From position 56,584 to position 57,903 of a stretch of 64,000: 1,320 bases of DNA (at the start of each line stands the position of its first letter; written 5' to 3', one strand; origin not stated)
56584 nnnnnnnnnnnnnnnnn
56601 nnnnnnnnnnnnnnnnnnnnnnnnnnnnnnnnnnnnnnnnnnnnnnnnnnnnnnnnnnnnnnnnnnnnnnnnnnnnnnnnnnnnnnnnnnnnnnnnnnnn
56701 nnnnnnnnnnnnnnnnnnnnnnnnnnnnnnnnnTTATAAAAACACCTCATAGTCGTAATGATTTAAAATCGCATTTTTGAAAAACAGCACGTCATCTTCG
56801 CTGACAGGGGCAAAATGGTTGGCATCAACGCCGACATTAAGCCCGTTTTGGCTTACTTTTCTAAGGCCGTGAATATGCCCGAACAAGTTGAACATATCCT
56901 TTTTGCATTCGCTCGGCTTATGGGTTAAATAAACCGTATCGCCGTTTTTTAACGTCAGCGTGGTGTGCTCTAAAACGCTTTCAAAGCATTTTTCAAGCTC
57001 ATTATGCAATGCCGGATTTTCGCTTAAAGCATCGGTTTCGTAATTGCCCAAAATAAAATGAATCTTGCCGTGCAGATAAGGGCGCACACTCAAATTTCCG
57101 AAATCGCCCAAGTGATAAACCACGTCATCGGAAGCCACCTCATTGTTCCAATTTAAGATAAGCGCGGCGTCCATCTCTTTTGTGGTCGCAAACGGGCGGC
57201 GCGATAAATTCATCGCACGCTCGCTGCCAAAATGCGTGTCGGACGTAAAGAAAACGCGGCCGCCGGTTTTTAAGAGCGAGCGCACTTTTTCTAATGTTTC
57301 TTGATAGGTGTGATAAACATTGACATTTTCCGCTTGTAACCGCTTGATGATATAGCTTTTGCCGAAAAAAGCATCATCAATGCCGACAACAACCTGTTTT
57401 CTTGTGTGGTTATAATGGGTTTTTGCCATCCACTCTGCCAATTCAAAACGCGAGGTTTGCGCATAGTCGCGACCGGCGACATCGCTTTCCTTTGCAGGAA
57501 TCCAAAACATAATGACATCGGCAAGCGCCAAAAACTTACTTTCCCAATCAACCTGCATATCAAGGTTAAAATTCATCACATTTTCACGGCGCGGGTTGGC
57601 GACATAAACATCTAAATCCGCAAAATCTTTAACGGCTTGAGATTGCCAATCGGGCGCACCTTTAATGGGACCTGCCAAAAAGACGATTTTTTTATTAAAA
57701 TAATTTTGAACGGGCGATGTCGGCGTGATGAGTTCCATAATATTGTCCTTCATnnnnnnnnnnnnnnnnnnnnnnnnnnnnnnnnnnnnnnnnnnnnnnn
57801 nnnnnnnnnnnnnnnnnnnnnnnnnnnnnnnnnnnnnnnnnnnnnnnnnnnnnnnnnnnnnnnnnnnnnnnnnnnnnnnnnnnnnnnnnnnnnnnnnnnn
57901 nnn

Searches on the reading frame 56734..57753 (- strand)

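Call 58: search_protein_families(library=pfam, proteins=[window:56734-57753:-], max_evalue=0.001)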
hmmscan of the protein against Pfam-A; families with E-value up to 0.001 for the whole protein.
window:56734-57753:- (339 aa): 2 families
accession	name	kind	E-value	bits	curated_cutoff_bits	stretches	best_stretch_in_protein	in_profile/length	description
PF15891.11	Nuc_deoxyri_tr2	-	1.5e-12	48.2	30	1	22-112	2-95/105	Nucleoside 2-deoxyribosyltransferase like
PF12850.12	Metallophos_2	-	4e-06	27.4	27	1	167-296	3-118/154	Calcineurin-like phosphoesterase superfamily domain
